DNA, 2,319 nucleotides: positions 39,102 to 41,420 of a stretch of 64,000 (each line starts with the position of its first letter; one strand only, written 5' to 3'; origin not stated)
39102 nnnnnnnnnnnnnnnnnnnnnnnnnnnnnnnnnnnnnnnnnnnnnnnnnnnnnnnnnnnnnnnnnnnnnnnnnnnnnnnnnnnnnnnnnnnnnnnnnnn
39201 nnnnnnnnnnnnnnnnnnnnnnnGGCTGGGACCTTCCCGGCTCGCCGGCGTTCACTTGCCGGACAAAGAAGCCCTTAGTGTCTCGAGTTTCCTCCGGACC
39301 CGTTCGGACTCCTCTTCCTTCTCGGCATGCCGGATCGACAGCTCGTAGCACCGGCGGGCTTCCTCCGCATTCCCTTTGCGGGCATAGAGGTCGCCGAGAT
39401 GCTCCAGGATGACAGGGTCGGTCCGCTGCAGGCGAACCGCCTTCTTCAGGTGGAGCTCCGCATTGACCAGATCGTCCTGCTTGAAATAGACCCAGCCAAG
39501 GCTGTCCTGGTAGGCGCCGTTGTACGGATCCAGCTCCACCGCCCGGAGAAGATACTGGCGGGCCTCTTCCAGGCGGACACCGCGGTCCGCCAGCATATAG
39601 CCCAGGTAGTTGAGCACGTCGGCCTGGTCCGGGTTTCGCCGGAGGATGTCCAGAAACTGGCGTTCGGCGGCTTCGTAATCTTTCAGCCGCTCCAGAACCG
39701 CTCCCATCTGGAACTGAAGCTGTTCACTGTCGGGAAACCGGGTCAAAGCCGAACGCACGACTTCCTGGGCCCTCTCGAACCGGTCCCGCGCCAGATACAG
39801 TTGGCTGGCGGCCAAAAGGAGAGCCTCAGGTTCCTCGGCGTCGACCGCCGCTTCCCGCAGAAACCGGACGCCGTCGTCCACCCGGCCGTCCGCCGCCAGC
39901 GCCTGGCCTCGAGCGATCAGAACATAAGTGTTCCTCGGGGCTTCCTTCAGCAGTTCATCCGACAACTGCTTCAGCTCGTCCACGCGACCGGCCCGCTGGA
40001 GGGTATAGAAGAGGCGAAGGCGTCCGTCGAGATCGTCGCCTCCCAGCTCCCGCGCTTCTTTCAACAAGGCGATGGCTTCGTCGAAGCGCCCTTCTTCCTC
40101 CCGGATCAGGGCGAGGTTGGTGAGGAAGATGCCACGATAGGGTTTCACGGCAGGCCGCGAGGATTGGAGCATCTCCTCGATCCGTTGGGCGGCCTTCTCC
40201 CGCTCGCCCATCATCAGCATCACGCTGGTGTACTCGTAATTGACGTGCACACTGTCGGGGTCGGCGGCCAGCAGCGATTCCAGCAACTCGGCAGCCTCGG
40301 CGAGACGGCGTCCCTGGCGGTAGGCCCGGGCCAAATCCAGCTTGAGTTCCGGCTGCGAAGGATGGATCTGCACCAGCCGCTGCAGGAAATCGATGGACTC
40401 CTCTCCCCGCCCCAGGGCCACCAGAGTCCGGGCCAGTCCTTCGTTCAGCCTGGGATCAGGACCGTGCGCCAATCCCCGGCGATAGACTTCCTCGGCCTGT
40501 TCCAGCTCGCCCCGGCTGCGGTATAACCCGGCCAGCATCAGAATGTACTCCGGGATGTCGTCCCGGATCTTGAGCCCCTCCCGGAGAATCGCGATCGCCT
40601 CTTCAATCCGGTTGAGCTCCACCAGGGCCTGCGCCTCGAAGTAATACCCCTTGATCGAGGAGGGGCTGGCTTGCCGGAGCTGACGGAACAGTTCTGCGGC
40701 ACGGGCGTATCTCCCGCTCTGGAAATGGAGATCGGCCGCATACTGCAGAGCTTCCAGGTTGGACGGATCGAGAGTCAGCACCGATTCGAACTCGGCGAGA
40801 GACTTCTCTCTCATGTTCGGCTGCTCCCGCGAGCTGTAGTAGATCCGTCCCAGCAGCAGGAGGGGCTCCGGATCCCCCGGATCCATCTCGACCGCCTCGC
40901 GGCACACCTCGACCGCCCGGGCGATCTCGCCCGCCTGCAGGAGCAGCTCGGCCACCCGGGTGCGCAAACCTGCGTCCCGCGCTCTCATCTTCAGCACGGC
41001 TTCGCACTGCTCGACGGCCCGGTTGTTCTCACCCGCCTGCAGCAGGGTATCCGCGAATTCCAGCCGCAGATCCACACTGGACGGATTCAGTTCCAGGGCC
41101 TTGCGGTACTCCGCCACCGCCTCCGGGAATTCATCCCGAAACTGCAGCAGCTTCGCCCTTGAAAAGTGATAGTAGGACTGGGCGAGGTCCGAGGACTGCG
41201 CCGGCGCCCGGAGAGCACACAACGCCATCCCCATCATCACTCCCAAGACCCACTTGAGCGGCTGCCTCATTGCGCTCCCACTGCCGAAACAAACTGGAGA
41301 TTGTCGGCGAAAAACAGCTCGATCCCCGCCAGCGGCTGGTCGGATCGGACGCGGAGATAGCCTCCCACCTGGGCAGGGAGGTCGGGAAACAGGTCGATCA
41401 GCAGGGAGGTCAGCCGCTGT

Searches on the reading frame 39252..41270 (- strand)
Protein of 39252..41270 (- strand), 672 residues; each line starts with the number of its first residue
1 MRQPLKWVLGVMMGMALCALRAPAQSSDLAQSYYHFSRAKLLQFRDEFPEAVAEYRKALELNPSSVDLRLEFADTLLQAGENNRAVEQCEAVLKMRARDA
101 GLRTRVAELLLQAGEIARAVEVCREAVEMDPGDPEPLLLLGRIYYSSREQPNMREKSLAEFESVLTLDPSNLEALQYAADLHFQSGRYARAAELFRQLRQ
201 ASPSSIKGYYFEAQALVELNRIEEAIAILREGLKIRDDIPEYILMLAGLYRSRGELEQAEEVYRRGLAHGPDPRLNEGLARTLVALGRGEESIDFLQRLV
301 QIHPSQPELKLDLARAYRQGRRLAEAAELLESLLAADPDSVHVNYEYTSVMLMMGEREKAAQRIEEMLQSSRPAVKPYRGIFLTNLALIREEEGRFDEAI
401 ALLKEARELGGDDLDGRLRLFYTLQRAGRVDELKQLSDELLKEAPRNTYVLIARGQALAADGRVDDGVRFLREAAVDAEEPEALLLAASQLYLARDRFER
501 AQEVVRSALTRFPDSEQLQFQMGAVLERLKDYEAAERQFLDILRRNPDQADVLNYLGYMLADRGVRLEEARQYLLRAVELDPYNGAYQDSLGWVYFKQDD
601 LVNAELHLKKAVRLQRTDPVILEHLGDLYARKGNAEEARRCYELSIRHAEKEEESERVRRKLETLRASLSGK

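Call 76: search_protein_families(library=pfam, proteins=[window:39252-41270:-], max_evalue=0.0001)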
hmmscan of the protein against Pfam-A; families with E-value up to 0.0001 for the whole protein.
window:39252-41270:- (672 aa): 30 families (the best 25 are shown)
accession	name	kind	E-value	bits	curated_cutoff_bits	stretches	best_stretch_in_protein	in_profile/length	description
PF14559.12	TPR_19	-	3.1e-58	194.4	25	9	183-241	2-60/68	Tetratricopeptide repeat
PF13428.12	TPR_14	-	3e-56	182.4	23.5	2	103-143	4-44/44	Tetratricopeptide repeat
PF07719.23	TPR_2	-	5.2e-49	160.8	27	0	33-64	2-33/34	Tetratricopeptide repeat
PF13432.12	TPR_16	-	1.5e-48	163.2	32.7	4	70-134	1-65/65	Tetratricopeptide repeat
PF13181.12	TPR_8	-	2.7e-38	127.3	25.7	0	207-237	2-32/34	Tetratricopeptide repeat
PF13431.12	TPR_17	-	9.8e-36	119.5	24.4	0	55-86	2-33/34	Tetratricopeptide repeat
PF00515.34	TPR_1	-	1.4e-32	110.6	27.8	0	34-64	3-33/34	Tetratricopeptide repeat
PF13414.12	TPR_11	-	3e-32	110.5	26.8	0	47-79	9-41/42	TPR repeat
PF12895.13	ANAPC3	-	1.6e-26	92.8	27.2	1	162-231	13-81/82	Anaphase-promoting complex, cyclosome, subunit 3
PF13424.12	TPR_12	-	2.6e-26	92.1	30.1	0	549-616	2-76/77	Tetratricopeptide repeat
PF23914.1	TPR_CcmH_CycH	-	3e-20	73.1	42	1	109-204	59-153/158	Cytochrome c-type biogenesis protein H TPR domain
PF13429.12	TPR_15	-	8.3e-18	65.2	26.2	1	213-362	120-269/280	Tetratricopeptide repeat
PF24575.1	TPR_Slam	-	1.5e-17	64.4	35.2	1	32-88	47-103/104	Surface lipoprotein assembly modifier, N-terminal TPR repeats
PF13174.12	TPR_6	-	2.4e-17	62.8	26.3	0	311-340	4-33/33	Tetratricopeptide repeat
PF13176.12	TPR_7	-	6.1e-17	60.6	27.9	0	245-272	4-33/36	Tetratricopeptide repeat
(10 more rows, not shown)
